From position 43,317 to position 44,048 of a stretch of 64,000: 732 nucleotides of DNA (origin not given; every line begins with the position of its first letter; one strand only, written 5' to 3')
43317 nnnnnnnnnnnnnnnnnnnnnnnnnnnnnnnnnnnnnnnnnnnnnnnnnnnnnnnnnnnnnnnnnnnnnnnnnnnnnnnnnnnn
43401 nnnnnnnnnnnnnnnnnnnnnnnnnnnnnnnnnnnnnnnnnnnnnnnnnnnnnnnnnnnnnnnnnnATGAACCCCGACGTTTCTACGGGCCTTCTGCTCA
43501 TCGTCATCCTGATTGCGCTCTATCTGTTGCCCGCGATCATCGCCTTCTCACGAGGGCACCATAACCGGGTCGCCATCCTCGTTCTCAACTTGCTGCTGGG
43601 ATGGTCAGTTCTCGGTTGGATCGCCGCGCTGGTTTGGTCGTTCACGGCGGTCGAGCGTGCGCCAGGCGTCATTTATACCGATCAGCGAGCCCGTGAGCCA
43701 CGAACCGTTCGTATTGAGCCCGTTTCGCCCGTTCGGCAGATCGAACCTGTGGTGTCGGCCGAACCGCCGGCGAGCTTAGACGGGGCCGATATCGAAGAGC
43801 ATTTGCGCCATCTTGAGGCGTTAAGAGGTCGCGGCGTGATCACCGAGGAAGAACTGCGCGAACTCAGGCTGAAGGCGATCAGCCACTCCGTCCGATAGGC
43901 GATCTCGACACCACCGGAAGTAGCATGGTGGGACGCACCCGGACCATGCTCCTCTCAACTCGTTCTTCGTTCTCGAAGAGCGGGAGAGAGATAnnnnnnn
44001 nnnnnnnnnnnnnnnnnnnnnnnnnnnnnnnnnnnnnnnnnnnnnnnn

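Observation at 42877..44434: Plus-strand membrane-protein island (DUF805-SHOCT, Imm-SHOCT, Ala-rich TM protein) opposite an XRE regulator: candidate superinfection-exclusion module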

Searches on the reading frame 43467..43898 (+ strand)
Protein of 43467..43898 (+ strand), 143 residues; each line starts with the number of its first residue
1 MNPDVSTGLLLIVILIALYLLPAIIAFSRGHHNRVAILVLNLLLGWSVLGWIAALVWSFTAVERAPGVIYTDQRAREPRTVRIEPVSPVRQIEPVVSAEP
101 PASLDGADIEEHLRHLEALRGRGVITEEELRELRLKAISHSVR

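Call 3: search_protein_families(library=pfam, proteins=[window:43467-43898:+], max_evalue=1)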
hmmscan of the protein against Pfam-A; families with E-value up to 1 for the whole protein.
window:43467-43898:+ (143 aa): 2 families
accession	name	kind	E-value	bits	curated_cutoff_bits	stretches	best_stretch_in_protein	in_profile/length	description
PF14373.11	Imm_superinfect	-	3.7e-20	72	27.9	1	18-59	1-42/42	Superinfection immunity protein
PF09851.14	SHOCT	-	0.024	14.8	27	1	113-132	3-22/28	Short C-terminal domain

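Call 4: search_protein_families(library=phrogs, proteins=[window:43467-43898:+], max_evalue=0.1)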
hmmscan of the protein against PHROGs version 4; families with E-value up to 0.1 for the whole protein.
window:43467-43898:+ (143 aa): 4 families
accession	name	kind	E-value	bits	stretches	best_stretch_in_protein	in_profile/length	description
phrog_1039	-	moron, auxiliary metabolic gene and host takeover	1.6e-23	84.6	1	7-62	117-172/199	immunity to superinfection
phrog_1584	-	unknown function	7e-10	40.1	1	6-56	50-100/105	-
phrog_8436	-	unknown function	5.5e-06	27.4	1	11-61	3-46/110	-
phrog_15593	-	unknown function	0.00019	22.4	1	14-71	18-78/123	-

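Call 12: search_dna_similar(query=window:43467-43898:+, collection=phages, mode=protein, max_rows=40, max_evalue=0.001)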
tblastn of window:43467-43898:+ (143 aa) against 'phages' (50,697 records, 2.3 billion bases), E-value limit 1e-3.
No match.

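Call 16: find_homologous_proteins(query=window:43467-43898:+)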
Query window:43467-43898:+ (143 aa): 40 proteins with E <= 0.001 among 197 candidates.
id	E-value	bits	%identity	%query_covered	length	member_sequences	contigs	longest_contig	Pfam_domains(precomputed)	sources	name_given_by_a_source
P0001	1.2e-84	299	100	100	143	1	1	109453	PF14373.12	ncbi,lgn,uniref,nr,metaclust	ncbi:Superinfection immunity protein [Faunimonas pinastri]|uniref:Superinfection immunity protein n=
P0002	6.8e-17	80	59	27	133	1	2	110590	PF09851.15,PF14373.12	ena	-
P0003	5.5e-16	77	76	34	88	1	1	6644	PF14373.12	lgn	-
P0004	1.5e-14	72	63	40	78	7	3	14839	PF14373.12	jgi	jgi:hypothetical protein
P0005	1.5e-14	72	72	38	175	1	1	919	PF14373.12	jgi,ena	jgi:hypothetical protein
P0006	2.2e-14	72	69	36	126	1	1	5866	PF14373.12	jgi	jgi:uncharacterized membrane protein YqaE (UPF0057 family)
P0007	2.9e-14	71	74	32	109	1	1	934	PF14373.12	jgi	-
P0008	3.3e-14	71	34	94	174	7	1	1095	PF14373.12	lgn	-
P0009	3.8e-14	71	34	94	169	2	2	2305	PF14373.12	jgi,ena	-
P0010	4.3e-14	71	64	41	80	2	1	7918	PF14373.12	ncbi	-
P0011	1.1e-13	69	48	60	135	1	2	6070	PF14373.12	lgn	-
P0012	2.0e-13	69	63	38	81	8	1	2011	PF14373.12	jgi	jgi:hypothetical protein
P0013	3.8e-13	68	44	81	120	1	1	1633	PF14373.12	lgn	-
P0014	1.5e-12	66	47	59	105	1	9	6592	PF14373.12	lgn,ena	-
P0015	1.8e-12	65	53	41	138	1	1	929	PF14373.12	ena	-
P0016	1.9e-12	65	59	41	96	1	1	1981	PF14373.12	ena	-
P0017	2.3e-12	65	73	34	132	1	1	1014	PF14373.12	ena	-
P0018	2.4e-12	65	54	45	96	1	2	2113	PF14373.12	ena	-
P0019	2.6e-12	65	57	41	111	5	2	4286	PF14373.12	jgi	jgi:hypothetical protein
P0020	2.8e-12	65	76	29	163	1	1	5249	PF14373.12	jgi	jgi:hypothetical protein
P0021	3.8e-12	64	54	52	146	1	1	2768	PF14373.12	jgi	jgi:hypothetical protein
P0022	9.0e-12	63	62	38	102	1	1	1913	PF14373.12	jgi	jgi:Superinfection immunity protein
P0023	1.1e-11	63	60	38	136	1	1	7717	PF14373.12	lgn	-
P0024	1.2e-11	63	62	41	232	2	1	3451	PF14373.12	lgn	-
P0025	5.3e-11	61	59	39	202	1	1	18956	PF08695.17,PF14373.12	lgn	-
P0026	5.5e-11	61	48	47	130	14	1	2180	PF14373.12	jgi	jgi:hypothetical protein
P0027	1.1e-10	60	50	45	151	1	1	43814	PF14373.12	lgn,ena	-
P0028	1.5e-10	59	35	88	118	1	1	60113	PF09851.15,PF14373.12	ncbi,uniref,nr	ncbi:superinfection immunity protein [Hymenobacter guriensis]|uniref:Superinfection immunity protein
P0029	1.5e-10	59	62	36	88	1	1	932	PF14373.12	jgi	jgi:Superinfection immunity protein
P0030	3.0e-10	58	54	47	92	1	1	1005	PF14373.12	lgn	-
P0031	3.8e-10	58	60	36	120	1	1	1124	PF14373.12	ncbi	-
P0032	6.4e-10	57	56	43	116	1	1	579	PF14373.12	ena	-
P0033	8.7e-10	57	65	32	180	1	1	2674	PF14373.12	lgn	-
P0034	1.4e-9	56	58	27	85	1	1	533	PF14373.12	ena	-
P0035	2.7e-9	55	43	46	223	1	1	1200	PF14373.12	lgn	-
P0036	2.4e-8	52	53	42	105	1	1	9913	PF14373.12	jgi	jgi:hypothetical protein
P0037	4.1e-8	51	47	50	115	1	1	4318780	PF14373.12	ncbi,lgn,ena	-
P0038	1.3e-7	50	55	36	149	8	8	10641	PF14373.12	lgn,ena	-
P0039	2.6e-7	49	44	46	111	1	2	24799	PF14373.12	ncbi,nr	ncbi:MAG TPA: superinfection immunity protein [Pseudacidobacterium sp.]|nr:superinfection immunity p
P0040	5.1e-7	48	65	30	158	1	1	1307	PF10708.15,PF14373.12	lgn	-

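Call 17: find_encoding_contigs(protein=P0001, flank=10000, max_places=4)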
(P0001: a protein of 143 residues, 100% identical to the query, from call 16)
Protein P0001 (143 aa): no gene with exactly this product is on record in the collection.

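Call 18: find_encoding_contigs(protein=P0002, flank=10000, max_places=4)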
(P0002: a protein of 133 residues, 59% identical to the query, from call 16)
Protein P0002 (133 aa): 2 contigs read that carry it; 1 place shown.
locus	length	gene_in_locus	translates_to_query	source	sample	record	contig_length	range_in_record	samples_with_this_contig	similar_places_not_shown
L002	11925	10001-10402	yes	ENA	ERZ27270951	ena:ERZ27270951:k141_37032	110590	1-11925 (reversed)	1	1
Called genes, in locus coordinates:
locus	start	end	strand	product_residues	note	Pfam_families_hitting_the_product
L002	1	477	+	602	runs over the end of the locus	PF02653:BPD_transp_2, PF00005:ABC_tran, PF13304:AAA_21 (faint), PF12399:BCA_ABC_TP_C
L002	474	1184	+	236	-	PF00005:ABC_tran, PF13304:AAA_21 (faint)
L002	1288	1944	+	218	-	PF03807:F420_oxidored, PF02153:PDH_N (weak)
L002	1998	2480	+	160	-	PF00111:Fer2 (weak), PF01799:Fer2_2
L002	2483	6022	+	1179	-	PF20256:MoCoBD_2, PF02738:MoCoBD_1, PF20256:MoCoBD_2, PF00034:Cytochrom_C (faint), PF13442:Cytochrome_CBB3 (weak)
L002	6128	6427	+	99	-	PF01996:F420_ligase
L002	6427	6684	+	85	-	PF01996:F420_ligase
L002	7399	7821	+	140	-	-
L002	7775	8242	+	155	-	PF13358:DDE_3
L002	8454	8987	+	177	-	PF00239:Resolvase, PF02796:HTH_7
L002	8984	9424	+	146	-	-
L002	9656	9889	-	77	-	PF12844:HTH_19, PF13560:HTH_31, PF13443:HTH_26, PF01381:HTH_3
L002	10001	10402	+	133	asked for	PF09851:SHOCT (weak), PF14373:Imm_superinfect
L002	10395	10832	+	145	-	-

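Call 57: find_related_loci(query=A1, collection=viral_contigs, flank=4000)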
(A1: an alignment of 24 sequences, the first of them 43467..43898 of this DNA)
Query A1 (143 aa) in viral_contigs; peptide patterns used: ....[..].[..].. (x = any residue, [..] = any of these).
255 stretches matched a pattern; 229 encode a relative of the query (tblastn E <= 1e-3); the best 80 are kept; 80 distinct loci.
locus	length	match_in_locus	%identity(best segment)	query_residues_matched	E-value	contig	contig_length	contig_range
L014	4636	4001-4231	56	2-79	6e-20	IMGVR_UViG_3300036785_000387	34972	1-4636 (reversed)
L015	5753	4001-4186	56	3-64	3e-19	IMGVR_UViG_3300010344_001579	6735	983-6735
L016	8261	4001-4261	46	1-85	1e-18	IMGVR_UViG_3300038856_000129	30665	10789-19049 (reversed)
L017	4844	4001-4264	47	4-89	1e-18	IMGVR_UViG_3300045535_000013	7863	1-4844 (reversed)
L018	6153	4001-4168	61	9-64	4e-18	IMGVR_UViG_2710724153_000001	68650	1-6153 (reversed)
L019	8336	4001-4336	31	1-138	5e-18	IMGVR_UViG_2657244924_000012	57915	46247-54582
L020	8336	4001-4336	31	1-138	5e-18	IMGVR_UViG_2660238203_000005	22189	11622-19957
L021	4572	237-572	31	1-138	4e-18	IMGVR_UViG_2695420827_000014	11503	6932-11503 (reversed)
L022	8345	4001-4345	35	1-139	2e-17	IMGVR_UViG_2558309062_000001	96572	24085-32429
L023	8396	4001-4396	36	8-124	3e-17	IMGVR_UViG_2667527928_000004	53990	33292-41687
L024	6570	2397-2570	57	4-61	2e-17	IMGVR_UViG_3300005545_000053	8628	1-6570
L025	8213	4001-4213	45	9-81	4e-17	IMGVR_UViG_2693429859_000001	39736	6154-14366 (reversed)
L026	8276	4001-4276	45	8-91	5e-17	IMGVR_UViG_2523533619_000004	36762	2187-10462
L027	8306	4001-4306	33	11-138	7e-17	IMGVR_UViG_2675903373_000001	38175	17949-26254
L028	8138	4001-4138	65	19-64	7e-17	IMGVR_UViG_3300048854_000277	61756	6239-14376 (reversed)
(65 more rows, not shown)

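Call 62: search_protein_families(library=pfam, alignment_id=A4, max_evalue=0.001)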
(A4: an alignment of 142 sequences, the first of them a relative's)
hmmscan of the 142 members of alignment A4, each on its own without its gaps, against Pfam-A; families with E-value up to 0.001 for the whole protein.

A. member 1, L014:3552-3872:+ (106 aa): 0 families

B. families by the number of members that match (of 142 scanned): 23 families
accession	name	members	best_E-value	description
PF09718.15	Tape_meas_lam_C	9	1.9e-21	Lambda phage tail tape-measure protein (Tape_meas_lam_C)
PF01381.28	HTH_3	8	4.4e-18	Helix-turn-helix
PF13560.12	HTH_31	8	5.1e-14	Helix-turn-helix domain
PF12844.13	HTH_19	6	9.6e-14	Helix-turn-helix domain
PF00717.28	Peptidase_S24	4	7.7e-22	Peptidase S24-like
PF07867.16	DUF1654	3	3.9e-25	Protein of unknown function (DUF1654)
PF06223.18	Phage_tail_T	3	1.7e-12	Minor tail protein T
PF13443.12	HTH_26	3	4.1e-11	Cro/C1-type HTH DNA-binding domain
PF07022.19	Phage_CI_repr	3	1.4e-06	Bacteriophage CI repressor helix-turn-helix domain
PF13744.12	HTH_37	2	1.4e-05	Helix-turn-helix domain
PF20155.4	TMP_3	1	3.3e-63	Tape measure protein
PF14367.12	DUF4411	1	5.3e-28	Domain of unknown function (DUF4411)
PF16459.11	Phage_TAC_13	1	3.4e-25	Phage tail assembly chaperone, TAC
PF00565.23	SNase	1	4.6e-23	Staphylococcal nuclease homologue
PF24886.1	DUF7740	1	5.3e-22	Domain of unknown function (DUF7740)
PF14373.11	Imm_superinfect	1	3.4e-17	Superinfection immunity protein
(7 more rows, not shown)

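Call 77: search_protein_families(library=padloc, proteins=[window:43467-43898:+], max_evalue=0.01)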
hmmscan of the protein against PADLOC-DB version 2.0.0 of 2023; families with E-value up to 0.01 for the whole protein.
window:43467-43898:+ (143 aa): 1 family
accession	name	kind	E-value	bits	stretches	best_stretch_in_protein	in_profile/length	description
PDLC02978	2TM-TIR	-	0.0029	16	1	6-62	31-86/124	-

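Call 78: search_protein_families(library=ncbifam, proteins=[window:43467-43898:+], max_evalue=0.01)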
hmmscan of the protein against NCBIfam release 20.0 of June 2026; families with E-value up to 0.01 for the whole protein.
window:43467-43898:+ (143 aa): 0 families

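Call 86: predict_structure(alignment_id=A1)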
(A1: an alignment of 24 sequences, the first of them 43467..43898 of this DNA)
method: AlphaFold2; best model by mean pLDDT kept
length: 143 residues; sequences in the alignment: 24
mean_pLDDT: 77.2   pTM: 0.32
mean pLDDT of the five models: 77.2, 76.0, 75.9, 74.2, 74.0
residues with pLDDT >= 90: 38; 70-90: 57; 50-70: 43; < 50: 5
segments of 3 or more residues with pLDDT < 50: none
pLDDT, mean of each block of 10 residues (from residue 1): 81 90 88 90 89 89 62 53 55 50 68 88 91 87 74
secondary structure, 60 per line:
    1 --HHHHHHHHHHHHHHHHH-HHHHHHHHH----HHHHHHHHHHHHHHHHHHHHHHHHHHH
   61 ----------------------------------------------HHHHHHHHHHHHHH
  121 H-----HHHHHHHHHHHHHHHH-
elements in order: H3-19 H21-29 H34-60 H107-121 H127-142

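Call 89: fold_search(model_id=the predicted structure, library=viral)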
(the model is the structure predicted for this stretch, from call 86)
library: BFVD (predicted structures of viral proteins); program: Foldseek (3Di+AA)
matches with E <= 10: 26; with E <= 0.001: 0
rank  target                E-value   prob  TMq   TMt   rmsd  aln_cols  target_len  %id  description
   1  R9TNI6                7.4e-02  1.00  0.31  0.44  12.8        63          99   38  Superinfection immunity protein [Aeromonas phage pIS4-A]
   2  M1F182                1.9e-01  0.30  0.22  0.28  15.4       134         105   23  Superinfection immunity protein [Cronobacter phage CR9]
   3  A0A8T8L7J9            4.0e-01  0.91  0.31  0.23   6.3        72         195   35  (no name in the UniProt tables at hand)
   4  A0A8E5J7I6            1.5e+00  0.15  0.30  0.30  15.3       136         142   15  Small hydrophobic protein [avian paramyxovirus 6]
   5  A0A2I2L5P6            2.4e+00  0.07  0.21  0.25  14.7       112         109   17  Transmembrane domain-containing protein [Orpheovirus IHUMI-LCC2]
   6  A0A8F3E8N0            4.4e+00  0.07  0.15  0.22  12.7        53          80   23  Uncharacterized protein [Arthrobacter phage SilentRX]
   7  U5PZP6                4.4e+00  0.06  0.27  0.20  21.9       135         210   18  Uncharacterized protein [Acinetobacter phage Presley]
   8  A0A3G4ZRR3            4.4e+00  0.02  0.10  0.08  17.3        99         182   15  Uncharacterized protein [Dasosvirus sp.]
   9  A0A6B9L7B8            4.7e+00  0.04  0.20  0.11  16.0       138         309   20  DNA binding protein [Mycobacterium phage BirdsNest]
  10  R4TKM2                5.0e+00  0.11  0.22  0.41  16.5        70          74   10  Uncharacterized protein [Haloarcula hispanica tailed virus 2]
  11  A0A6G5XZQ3            5.7e+00  0.18  0.25  0.56   9.8        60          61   10  (no name in the UniProt tables at hand)
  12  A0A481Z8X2            5.7e+00  0.05  0.23  0.26  18.3       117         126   14  Transmembrane protein [Pithovirus LCPAC202]
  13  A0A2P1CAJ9            5.7e+00  0.02  0.16  0.16  16.6       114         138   16  Uncharacterized protein [Salmonella phage SE131]
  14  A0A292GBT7            6.1e+00  0.06  0.26  0.27  20.1       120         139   21  (no name in the UniProt tables at hand)
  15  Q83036                6.1e+00  0.02  0.15  0.07  16.7       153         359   12  PM1 protein [La France disease virus]
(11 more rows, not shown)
